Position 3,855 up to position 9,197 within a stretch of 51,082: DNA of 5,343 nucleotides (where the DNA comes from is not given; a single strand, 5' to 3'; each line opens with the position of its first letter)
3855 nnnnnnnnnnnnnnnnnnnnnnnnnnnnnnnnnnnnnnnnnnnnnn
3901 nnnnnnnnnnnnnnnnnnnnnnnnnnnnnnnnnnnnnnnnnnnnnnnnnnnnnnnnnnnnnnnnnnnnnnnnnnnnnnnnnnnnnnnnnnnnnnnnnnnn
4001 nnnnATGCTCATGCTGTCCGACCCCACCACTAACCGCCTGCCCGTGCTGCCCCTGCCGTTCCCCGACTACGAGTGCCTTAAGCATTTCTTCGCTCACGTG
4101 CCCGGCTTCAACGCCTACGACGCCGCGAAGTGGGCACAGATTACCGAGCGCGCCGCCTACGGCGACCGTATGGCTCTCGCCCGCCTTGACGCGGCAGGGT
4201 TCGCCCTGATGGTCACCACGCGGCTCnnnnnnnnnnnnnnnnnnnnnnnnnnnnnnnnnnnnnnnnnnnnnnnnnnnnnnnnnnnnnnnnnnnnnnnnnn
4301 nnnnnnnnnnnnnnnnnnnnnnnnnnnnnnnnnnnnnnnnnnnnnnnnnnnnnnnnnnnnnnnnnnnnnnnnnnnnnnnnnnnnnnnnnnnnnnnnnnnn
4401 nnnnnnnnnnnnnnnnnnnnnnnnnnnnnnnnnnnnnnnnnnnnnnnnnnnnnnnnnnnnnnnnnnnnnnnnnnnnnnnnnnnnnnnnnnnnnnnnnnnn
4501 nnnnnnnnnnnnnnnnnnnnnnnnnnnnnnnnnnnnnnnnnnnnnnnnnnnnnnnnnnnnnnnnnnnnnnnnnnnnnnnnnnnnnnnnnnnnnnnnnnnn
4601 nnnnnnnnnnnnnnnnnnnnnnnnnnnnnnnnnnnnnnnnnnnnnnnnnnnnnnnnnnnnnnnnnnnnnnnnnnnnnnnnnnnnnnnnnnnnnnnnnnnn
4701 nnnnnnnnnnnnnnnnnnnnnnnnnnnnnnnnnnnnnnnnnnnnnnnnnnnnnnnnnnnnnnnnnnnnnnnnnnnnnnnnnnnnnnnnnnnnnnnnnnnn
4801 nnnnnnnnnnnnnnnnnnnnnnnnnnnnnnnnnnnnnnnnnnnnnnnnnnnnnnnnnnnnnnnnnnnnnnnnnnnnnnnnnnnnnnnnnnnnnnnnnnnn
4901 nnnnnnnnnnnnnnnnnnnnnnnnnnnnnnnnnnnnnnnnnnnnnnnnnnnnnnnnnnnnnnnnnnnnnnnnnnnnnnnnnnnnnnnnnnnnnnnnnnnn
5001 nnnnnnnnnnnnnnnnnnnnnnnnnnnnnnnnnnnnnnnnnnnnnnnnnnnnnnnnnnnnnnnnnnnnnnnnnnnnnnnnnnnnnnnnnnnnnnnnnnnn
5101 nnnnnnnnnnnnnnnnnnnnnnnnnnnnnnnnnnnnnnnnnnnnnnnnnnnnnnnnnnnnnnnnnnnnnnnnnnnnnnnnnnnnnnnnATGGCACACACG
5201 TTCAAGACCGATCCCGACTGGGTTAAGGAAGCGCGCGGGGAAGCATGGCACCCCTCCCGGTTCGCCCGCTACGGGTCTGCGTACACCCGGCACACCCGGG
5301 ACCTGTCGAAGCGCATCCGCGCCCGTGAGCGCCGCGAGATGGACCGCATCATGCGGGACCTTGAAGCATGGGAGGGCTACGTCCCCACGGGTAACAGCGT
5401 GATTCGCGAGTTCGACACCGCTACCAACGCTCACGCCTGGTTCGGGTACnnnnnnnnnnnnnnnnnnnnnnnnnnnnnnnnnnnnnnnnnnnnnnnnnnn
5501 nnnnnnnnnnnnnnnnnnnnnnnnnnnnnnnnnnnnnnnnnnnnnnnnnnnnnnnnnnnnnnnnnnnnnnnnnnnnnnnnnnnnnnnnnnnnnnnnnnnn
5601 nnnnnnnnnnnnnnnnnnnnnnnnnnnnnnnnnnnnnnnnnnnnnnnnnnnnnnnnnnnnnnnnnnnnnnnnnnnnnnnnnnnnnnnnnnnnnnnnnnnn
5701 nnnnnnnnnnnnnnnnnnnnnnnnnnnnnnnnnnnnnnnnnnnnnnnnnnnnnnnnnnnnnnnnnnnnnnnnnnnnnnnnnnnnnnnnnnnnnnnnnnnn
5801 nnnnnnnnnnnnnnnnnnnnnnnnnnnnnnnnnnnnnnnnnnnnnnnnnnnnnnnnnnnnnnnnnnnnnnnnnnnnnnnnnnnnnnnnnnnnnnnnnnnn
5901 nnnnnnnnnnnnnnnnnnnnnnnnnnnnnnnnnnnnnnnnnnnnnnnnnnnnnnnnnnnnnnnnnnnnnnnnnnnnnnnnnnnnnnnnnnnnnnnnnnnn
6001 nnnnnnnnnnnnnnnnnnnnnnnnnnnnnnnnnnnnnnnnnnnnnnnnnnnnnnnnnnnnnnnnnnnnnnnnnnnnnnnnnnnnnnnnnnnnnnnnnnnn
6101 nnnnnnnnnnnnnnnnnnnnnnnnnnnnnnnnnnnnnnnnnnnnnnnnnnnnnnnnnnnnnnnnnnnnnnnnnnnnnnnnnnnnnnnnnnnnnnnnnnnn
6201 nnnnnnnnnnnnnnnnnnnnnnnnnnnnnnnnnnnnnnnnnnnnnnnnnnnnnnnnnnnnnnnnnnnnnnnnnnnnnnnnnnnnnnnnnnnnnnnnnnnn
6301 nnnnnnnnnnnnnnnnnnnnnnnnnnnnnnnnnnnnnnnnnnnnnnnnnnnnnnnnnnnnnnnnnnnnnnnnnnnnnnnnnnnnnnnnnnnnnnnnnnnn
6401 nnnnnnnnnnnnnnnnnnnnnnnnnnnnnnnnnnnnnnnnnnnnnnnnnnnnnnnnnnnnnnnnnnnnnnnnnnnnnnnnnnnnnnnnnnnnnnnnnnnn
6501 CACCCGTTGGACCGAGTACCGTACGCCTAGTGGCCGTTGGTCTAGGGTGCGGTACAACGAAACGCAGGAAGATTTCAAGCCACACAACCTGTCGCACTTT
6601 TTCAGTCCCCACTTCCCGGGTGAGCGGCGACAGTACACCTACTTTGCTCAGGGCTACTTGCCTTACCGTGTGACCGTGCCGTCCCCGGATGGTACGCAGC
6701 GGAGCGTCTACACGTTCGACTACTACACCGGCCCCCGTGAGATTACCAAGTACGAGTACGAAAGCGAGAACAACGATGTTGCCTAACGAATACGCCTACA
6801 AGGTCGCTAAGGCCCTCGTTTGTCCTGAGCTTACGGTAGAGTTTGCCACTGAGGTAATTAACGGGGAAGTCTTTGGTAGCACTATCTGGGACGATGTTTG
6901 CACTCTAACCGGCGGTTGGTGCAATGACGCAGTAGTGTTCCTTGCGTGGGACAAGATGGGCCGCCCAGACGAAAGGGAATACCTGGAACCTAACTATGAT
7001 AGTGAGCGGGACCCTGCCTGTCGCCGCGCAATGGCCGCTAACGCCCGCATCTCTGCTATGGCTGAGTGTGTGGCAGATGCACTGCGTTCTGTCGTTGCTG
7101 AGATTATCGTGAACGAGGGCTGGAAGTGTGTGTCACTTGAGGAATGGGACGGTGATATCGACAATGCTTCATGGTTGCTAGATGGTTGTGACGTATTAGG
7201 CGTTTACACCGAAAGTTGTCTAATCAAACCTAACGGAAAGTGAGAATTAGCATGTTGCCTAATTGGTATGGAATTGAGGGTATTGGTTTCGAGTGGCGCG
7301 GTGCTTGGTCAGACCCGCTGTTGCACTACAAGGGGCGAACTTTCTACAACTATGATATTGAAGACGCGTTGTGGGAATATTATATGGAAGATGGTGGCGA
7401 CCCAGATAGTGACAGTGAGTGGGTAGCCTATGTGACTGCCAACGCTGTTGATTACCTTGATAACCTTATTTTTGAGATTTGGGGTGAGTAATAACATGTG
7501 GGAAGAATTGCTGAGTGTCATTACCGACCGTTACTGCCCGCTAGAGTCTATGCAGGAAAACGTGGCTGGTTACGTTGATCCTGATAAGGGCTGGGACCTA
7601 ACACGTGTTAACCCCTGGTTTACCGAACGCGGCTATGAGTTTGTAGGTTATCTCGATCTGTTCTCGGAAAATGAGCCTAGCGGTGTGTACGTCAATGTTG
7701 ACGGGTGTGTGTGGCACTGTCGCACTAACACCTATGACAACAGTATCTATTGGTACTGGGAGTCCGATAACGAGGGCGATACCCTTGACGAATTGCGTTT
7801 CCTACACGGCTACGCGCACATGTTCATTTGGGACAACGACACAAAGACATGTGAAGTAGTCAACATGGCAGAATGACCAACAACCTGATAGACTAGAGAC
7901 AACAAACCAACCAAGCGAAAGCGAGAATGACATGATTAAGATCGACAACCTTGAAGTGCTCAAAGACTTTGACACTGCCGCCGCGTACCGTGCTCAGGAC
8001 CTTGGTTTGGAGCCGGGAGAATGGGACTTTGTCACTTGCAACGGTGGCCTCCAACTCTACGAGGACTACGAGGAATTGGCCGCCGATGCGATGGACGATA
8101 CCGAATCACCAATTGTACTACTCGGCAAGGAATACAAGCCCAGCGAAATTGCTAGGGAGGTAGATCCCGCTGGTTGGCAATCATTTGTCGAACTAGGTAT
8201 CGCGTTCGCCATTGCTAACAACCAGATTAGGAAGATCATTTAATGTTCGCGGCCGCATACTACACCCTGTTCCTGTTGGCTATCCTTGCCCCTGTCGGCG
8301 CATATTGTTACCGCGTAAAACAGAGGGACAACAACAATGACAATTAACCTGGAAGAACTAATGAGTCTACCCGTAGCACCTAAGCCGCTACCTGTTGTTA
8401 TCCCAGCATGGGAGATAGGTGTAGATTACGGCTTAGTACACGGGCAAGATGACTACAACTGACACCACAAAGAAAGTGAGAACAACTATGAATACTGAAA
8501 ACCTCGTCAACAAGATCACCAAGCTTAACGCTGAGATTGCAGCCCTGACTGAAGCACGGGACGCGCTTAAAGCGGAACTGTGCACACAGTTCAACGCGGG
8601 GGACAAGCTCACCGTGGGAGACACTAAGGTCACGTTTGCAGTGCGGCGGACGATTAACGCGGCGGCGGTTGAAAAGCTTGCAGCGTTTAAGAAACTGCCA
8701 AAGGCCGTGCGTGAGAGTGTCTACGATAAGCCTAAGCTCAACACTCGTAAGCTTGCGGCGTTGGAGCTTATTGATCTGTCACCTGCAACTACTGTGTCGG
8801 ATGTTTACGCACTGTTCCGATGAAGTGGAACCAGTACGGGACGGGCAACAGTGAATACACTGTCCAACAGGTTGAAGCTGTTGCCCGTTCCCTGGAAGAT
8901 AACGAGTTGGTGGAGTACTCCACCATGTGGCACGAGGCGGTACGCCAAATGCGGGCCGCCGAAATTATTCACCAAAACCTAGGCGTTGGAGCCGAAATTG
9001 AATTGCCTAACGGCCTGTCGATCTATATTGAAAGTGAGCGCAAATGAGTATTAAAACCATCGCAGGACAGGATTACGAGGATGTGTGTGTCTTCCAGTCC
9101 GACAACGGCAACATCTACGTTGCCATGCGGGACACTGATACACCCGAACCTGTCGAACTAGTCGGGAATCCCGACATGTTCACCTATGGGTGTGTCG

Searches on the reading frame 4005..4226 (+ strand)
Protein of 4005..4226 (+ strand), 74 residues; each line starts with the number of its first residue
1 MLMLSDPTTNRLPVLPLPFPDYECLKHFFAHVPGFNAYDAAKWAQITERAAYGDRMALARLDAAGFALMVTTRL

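Call 42: search_protein_families(library=pfam, max_evalue=0.01, proteins=[window:4005-4226:+])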
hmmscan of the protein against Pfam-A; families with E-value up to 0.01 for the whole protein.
window:4005-4226:+ (74 aa): 0 families

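Call 70: search_protein_families(library=phrogs, max_evalue=0.001, proteins=[window:4005-4226:+])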
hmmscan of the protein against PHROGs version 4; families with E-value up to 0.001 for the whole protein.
window:4005-4226:+ (74 aa): 0 families

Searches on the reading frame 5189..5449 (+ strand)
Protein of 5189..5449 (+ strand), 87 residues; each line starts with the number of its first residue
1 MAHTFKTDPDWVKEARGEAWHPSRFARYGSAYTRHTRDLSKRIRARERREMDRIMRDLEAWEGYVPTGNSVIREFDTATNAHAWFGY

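Call 42: search_protein_families(library=pfam, max_evalue=0.01, proteins=[window:5189-5449:+])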
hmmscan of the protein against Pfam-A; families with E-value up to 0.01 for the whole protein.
window:5189-5449:+ (87 aa): 0 families

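Call 70: search_protein_families(library=phrogs, max_evalue=0.001, proteins=[window:5189-5449:+])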
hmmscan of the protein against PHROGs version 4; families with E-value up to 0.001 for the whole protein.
window:5189-5449:+ (87 aa): 0 families

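Call 81: search_solved_structures(query=window:5189-5449:+, max_evalue=1)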
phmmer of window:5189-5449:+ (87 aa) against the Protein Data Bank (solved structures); distinct sequences matched with E-value up to 1: 0.

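Call 91: predict_structure(protein=window:5189-5449:+)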
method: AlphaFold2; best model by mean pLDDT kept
length: 87 residues; sequences in the alignment: 1
mean_pLDDT: 66.8   pTM: 0.36
mean pLDDT of the five models: 66.8, 65.0, 62.1, 59.1, 58.0
residues with pLDDT >= 90: 19; 70-90: 13; 50-70: 33; < 50: 22
segments of 3 or more residues with pLDDT < 50: 1-3, 68-71, 73-76, 78-87
pLDDT, mean of each block of 10 residues (from residue 1): 60 61 56 84 95 91 56 48 43
secondary structure, 60 per line:
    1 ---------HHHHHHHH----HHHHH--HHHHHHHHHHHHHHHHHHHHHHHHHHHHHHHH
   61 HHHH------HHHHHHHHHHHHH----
elements in order: H10-17 H22-26 H29-64 H71-83
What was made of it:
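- The 87-aa candidate is predicted as one long helix at low confidence, not an HTH (call 91).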

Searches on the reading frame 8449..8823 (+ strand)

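Call 41: search_protein_families(library=pfam, max_evalue=0.01, proteins=[window:8449-8823:+])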
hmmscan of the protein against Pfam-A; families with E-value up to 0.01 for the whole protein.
window:8449-8823:+ (124 aa): 0 families

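Call 71: search_protein_families(library=phrogs, max_evalue=0.001, proteins=[window:8449-8820:+])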
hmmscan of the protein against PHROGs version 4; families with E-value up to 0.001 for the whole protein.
window:8449-8820:+ (124 aa): 2 families
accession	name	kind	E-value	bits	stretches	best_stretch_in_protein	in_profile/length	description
phrog_2480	-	unknown function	3.7e-05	24.8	1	8-105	17-122/152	-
phrog_434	-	DNA, RNA and nucleotide metabolism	0.00048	20.4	1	12-94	270-351/372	RecE-like recombination exonuclease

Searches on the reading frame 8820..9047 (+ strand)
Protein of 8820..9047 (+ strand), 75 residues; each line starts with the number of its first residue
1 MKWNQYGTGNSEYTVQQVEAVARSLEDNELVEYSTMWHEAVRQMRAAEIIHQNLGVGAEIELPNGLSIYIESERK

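Call 41: search_protein_families(library=pfam, max_evalue=0.01, proteins=[window:8820-9047:+])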
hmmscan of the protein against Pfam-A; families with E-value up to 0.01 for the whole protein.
window:8820-9047:+ (75 aa): 0 families

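Call 71: search_protein_families(library=phrogs, max_evalue=0.001, proteins=[window:8820-9044:+])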
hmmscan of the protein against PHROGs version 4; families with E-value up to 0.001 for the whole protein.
window:8820-9044:+ (75 aa): 0 families

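Call 82: search_solved_structures(query=window:8820-9044:+, max_evalue=1)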
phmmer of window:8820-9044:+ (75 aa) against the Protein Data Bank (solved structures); distinct sequences matched with E-value up to 1: 1.
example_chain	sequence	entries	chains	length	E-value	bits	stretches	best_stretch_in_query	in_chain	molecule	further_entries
6a4x_A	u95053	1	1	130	0.58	13.8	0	35-70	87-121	Bleomycin resistance protein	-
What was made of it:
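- Tried and rejected: PDB sequence searches of two conserved small proteins were negative (calls 81, 82).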
